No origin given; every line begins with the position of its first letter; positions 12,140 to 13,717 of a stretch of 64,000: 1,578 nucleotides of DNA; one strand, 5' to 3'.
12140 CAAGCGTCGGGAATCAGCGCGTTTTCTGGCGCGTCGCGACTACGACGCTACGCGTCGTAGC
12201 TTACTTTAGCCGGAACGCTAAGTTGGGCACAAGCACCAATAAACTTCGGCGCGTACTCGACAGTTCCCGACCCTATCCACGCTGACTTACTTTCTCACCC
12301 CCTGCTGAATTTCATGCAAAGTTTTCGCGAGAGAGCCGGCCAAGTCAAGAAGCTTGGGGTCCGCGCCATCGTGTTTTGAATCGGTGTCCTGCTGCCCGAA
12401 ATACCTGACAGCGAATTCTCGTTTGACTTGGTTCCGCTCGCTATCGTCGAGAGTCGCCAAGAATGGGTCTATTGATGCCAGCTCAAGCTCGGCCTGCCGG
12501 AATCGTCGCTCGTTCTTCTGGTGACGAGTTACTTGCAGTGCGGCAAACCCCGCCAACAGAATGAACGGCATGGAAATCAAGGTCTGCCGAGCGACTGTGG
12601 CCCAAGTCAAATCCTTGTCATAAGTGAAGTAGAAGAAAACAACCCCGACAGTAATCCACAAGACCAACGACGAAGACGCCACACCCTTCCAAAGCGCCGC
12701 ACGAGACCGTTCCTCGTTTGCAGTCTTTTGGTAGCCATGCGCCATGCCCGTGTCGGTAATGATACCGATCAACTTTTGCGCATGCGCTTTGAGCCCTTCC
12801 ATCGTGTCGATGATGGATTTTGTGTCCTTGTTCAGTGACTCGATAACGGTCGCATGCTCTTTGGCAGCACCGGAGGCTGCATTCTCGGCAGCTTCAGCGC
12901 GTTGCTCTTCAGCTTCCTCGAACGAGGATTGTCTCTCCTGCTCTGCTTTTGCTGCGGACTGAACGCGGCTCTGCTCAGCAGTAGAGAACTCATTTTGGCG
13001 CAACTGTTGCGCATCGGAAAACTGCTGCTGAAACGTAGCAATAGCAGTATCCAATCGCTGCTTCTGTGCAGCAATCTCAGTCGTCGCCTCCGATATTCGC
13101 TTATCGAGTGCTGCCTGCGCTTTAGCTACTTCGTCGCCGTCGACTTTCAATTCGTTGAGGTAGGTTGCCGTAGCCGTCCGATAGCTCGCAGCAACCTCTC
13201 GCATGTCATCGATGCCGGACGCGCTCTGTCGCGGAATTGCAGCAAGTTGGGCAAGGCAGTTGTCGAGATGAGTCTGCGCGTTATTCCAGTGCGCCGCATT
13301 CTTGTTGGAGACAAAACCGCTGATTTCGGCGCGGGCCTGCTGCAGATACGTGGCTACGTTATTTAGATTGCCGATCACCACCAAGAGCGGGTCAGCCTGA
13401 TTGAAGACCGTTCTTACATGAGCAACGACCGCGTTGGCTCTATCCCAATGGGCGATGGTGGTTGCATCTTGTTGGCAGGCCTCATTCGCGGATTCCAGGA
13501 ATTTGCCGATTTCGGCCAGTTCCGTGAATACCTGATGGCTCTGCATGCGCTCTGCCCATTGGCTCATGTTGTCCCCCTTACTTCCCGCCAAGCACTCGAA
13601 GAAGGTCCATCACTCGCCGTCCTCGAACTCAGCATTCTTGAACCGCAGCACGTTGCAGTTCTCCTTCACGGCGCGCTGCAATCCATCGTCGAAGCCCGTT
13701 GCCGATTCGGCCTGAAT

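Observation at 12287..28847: ~16.5-kb, nine-gene translationally coupled operon on a DUF499 / DUF1156 methyltransferase / SNF2-DUF3883 core with extra nuclease, sensor and membrane components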

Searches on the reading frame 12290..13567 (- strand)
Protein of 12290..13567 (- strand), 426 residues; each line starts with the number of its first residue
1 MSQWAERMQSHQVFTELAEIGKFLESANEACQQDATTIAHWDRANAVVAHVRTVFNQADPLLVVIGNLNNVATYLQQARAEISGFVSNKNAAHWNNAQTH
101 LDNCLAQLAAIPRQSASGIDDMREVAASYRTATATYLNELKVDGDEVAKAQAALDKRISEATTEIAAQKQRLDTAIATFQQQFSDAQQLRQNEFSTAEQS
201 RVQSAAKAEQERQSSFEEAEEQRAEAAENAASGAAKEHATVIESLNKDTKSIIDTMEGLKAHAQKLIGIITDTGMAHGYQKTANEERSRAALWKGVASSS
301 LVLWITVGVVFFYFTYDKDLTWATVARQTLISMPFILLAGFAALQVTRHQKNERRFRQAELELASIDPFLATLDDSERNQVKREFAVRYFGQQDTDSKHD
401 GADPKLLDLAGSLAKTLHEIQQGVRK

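Call 4: search_protein_families(library=pfam, proteins=[window:12290-13567:-], max_evalue=0.01)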
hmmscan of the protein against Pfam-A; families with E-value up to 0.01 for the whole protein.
window:12290-13567:- (426 aa): 0 families

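Call 5: search_protein_families(library=padloc, proteins=[window:12290-13567:-], max_evalue=0.01)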
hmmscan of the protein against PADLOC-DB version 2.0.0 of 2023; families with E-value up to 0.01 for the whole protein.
window:12290-13567:- (426 aa): 5 families
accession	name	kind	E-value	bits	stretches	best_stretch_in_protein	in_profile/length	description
PDLC00512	JetC1|JetC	-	0.0014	14.8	1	93-266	680-848/1123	DUF3584 domain; MukB-like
PDLC00519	JetC1|JetC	-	0.0015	14.8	1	89-266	267-446/1097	DUF3584 domain; MukB-like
PDLC00582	JetC3|JetC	-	0.0021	13.9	1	74-228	930-1078/1472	DUF3584 domain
PDLC00581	JetC3|JetC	-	0.0053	12.6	1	69-258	372-559/1473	DUF3584 domain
PDLC03865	LmuB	-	0.0067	12.6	1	136-254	389-498/1007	-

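Call 25: search_protein_families(library=ncbifam, proteins=[window:12290-13567:-], max_evalue=0.001)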
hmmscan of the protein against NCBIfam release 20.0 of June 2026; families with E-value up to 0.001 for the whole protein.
window:12290-13567:- (426 aa): 1 family
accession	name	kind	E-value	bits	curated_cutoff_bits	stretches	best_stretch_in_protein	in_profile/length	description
NF002572.0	PRK02224.1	equivalog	5.6e-05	21.6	1087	1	18-273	366-604/888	DNA double-strand break repair ATPase Rad50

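Call 30: find_homologous_proteins(query=window:12290-13567:-)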
Query window:12290-13567:- (426 aa): 90 proteins with E <= 0.001 among 8000 candidates.
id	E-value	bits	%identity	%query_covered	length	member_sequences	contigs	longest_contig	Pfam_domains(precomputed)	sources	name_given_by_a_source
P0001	4.7e-248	841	91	100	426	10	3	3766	-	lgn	-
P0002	8.5e-186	636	67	100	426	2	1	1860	-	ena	-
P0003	2.3e-183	628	66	100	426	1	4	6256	-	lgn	-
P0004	2.2e-178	611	64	100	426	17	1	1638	-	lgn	-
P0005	2.9e-177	608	66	100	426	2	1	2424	-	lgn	-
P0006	3.3e-175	601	64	100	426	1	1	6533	-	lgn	-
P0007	1.8e-174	598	64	100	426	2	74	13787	-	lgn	-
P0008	2.7e-174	598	64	100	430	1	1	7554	-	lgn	-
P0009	9.6e-173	593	64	100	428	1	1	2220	-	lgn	-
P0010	1.3e-170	586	65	99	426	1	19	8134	-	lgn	-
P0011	6.6e-169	580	65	100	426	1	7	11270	-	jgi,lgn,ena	jgi:tetratricopeptide (TPR) repeat protein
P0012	4.7e-168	577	63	100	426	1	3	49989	-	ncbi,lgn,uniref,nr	ncbi:hypothetical protein [Thiobacillus sp.]|uniref:hypothetical protein n=1 Tax=Thiobacillus sp. Ta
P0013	8.5e-168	576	63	100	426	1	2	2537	-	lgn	-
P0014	1.5e-162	559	62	99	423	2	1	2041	-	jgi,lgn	jgi:hypothetical protein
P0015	5.2e-161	554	62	99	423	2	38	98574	-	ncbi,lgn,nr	ncbi:MAG: hypothetical protein DPW12_11925 [Rhodocyclaceae bacterium]|nr:hypothetical protein [Bacte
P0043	2.6e-111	391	46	99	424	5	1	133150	-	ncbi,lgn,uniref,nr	ncbi:hypothetical protein [Pseudomonas sp. Sample_20]|uniref:hypothetical protein n=1 Tax=Pseudomona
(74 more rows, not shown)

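Call 31: find_encoding_contigs(protein=P0012, flank=8000, max_places=2)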
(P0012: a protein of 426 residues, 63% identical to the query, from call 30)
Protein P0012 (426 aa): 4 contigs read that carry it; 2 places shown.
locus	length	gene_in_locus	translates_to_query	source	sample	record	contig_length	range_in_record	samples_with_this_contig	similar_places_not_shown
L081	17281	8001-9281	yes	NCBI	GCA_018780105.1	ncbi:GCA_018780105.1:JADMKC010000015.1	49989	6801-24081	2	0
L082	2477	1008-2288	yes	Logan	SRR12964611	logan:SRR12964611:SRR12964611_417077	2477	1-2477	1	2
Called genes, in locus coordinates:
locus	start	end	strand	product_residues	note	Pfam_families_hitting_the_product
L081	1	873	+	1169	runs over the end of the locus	PF02463:SMC_N, PF13175:AAA_15 (weak), PF13304:AAA_21 (weak), PF13476:AAA_23, PF06470:SMC_hinge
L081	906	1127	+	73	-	-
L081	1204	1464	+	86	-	PF02604:PhdYeFM_antitox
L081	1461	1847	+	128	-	PF01850:PIN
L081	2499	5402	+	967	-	PF03477:ATP-cone, PF00317:Ribonuc_red_lgN, PF02867:Ribonuc_red_lgC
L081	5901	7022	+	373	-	PF00268:Ribonuc_red_sm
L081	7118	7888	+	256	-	-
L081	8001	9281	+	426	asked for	-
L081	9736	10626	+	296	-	-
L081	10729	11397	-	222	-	PF10502:Peptidase_S26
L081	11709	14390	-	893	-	PF01522:Polysacc_deac_1, PF00656:Peptidase_C14, PF13414:TPR_11 (weak), PF13432:TPR_16 (weak), PF00515:TPR_1 (weak), PF13414:TPR_11, PF13424:TPR_12, PF13432:TPR_16, +6 more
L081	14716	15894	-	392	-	PF00990:GGDEF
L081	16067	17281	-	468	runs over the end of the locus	PF00392:GntR, PF00155:Aminotran_1_2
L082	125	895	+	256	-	-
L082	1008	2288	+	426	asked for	-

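Call 32: find_encoding_contigs(protein=P0015, flank=8000, max_places=2)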
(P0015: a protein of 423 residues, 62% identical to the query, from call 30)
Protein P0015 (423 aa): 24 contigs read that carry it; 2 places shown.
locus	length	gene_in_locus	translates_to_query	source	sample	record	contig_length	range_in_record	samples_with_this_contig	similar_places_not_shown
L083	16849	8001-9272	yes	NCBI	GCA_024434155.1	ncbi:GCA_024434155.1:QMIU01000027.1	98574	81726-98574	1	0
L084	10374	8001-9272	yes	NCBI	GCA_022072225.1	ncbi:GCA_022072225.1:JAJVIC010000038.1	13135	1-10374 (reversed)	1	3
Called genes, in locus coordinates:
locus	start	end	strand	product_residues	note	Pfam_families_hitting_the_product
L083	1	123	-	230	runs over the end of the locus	-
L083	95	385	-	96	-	-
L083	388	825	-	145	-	PF08774:VRR_NUC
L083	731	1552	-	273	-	-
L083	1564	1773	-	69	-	PF01381:HTH_3, PF12844:HTH_19 (weak), PF13560:HTH_31, PF13744:HTH_37 (faint)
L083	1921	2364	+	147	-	PF13560:HTH_31, PF13744:HTH_37 (weak), PF01381:HTH_3, PF12844:HTH_19 (weak), PF13443:HTH_26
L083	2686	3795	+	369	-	PF01507:PAPS_reduct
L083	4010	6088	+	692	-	PF02463:SMC_N, PF13175:AAA_15 (faint), PF13476:AAA_23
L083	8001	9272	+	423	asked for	-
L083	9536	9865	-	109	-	PF13560:HTH_31 (weak)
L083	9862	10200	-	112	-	-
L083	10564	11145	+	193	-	PF01558:POR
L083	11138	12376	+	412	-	PF01855:POR_N, PF17147:PFOR_II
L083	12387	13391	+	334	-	PF02775:TPP_enzyme_C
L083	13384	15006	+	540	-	PF14691:Fer4_20, PF00291:PALP (faint), PF01266:DAO (weak), PF07992:Pyr_redox_2, PF13450:NAD_binding_8, PF12838:Fer4_7 (weak), PF14697:Fer4_21 (weak), PF00037:Fer4 (weak), +5 more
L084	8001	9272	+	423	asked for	-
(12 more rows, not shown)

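Call 33: find_encoding_contigs(protein=P0043, flank=8000, max_places=2)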
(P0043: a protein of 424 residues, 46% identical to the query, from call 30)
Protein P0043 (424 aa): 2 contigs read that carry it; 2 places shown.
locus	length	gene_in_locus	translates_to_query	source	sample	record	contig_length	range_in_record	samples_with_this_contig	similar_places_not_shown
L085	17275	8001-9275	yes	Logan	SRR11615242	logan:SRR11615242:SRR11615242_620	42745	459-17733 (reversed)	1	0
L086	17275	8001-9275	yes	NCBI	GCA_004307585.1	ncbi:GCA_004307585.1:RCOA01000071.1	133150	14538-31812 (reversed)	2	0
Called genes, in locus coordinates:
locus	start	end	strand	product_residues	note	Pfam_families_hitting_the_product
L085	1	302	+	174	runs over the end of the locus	PF09684:Tail_P2_I (weak)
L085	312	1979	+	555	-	PF12571:Phage_tail_fib, PF07484:Collar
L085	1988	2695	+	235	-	PF14301:DUF4376 (weak)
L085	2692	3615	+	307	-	-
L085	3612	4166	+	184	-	PF25759:HP1_ORF34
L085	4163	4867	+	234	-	-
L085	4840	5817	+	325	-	-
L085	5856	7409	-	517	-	-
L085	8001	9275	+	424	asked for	-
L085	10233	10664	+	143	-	PF00717:Peptidase_S24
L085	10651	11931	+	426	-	PF00817:IMS, PF11799:IMS_C, PF13438:DUF4113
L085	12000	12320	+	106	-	PF01906:YbjQ_1, PF23025:YbjQ_2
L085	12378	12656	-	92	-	-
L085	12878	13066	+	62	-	-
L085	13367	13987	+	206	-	-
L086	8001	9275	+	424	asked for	-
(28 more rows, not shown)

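Call 82: predict_structure(alignment_id=A2)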
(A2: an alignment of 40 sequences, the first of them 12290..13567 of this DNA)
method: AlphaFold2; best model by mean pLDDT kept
length: 426 residues; sequences in the alignment: 40
mean_pLDDT: 75.7   pTM: 0.35
mean pLDDT of the five models: 75.7, 74.4, 73.9, 73.3, 71.9
residues with pLDDT >= 90: 131; 70-90: 135; 50-70: 115; < 50: 45
segments of 3 or more residues with pLDDT < 50: 268-283, 391-411
pLDDT, mean of each block of 10 residues (from residue 1): 73 88 85 82 89 84 86 93 88 91 89 75 80 91 94 95 94 92 91 92 94 94 92 90 89 81 58 43 52 66 70 56 60 64 61 64 56 63 65 35 41 52 50
secondary structure, 60 per line:
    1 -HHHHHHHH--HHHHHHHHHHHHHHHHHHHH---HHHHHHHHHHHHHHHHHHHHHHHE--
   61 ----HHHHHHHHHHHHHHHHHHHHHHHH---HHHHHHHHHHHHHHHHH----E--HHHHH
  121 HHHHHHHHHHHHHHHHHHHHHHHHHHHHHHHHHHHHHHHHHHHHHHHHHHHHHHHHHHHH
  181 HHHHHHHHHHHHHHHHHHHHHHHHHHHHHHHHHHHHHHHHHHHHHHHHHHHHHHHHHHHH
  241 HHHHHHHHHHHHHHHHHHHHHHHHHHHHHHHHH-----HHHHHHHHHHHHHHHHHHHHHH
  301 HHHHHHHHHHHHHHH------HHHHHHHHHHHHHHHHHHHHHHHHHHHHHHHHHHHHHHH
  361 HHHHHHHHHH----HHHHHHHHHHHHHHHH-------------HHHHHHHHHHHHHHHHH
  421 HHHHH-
elements in order: H2-9 H12-31 H35-57 H65-88 H92-108 H116-273 H279-315 H322-370 H375-390 H404-425

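Call 86: fold_search(model_id=the predicted structure, library=pdb)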
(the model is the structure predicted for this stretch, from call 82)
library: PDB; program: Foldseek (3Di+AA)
matches with E <= 10: 300; with E <= 0.001: 0
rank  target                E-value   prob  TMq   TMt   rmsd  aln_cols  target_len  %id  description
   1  8snb_6Q               2.7e-01  0.47  0.14  0.27  10.5       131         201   15  atomic model of sea urchin sperm doublet microtubule (48-nm periodicity) (released 2023-06-28)
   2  7tmo_C                3.2e-01  0.21  0.12  0.10  10.4       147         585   10  V1 complex lacking subunit C from Saccharomyces cerevisiae, State 1 (released 2022-04-06)
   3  8dt0_B                3.4e-01  0.38  0.12  0.28   9.4       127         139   13  Scaffolding protein functional sites using deep learning (released 2022-08-10)
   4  6ost_7                4.8e-01  0.44  0.11  0.13  17.4       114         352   14  RF2 pre-accommodated state bound Release complex 70S at 24ms (released 2019-06-19)
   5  2kvp_MODEL_1_A        5.3e-01  0.33  0.14  0.30   9.1       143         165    8  Solution Structure of the R10 Domain of Talin (released 2010-05-05)
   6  8dt0_A                6.0e-01  0.28  0.11  0.27  10.5       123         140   13  Scaffolding protein functional sites using deep learning (released 2022-08-10)
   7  5grq_A                6.3e-01  0.41  0.13  0.44   6.2        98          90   14  Crystal Structure of DHB domain of Daxx in complex with an ATRX peptide (released 2017-09-27)
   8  7oj0_8                7.1e-01  0.35  0.11  0.13  17.5       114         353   14  Cryo-EM structure of 70S ribosome stalled with TnaC peptide and RF2 (released 2021-09-15)
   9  1gqe                  8.4e-01  0.33  0.11  0.13  17.3       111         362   15  Polypeptide Chain Release Factor 2 (RF2) from Escherichia coli (released 2002-04-04)
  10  7dgw                  9.5e-01  0.66  0.15  0.57   5.6       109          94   11  De novo designed protein H4A2S (released 2021-11-24)
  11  7tcd                  9.5e-01  0.44  0.16  0.16   6.4       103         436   12  LOV2-DARPIN fusion: D13 (released 2023-07-05)
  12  6s37_A                9.5e-01  0.30  0.14  0.34   8.7       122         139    9  Ligand binding domain of the P. putida receptor PcaY_PP in complex with salicylic acid (released 2020-10-21)
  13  7w72_S                9.5e-01  0.20  0.11  0.09   8.3        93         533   12  Structure of a human glycosylphosphatidylinositol (GPI) transamidase (released 2022-02-16)
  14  8bd3_U                9.5e-01  0.10  0.08  0.19  15.0       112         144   14  Cryo-EM structure of the Photosystem II - LHCII supercomplex from Chlorella ohadi (released 2023-08-09)
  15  2kzs_MODEL_1_A        1.1e+00  0.14  0.10  0.31   7.3        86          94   19  DAXX helical bundle (DHB) domain (released 2010-12-15)
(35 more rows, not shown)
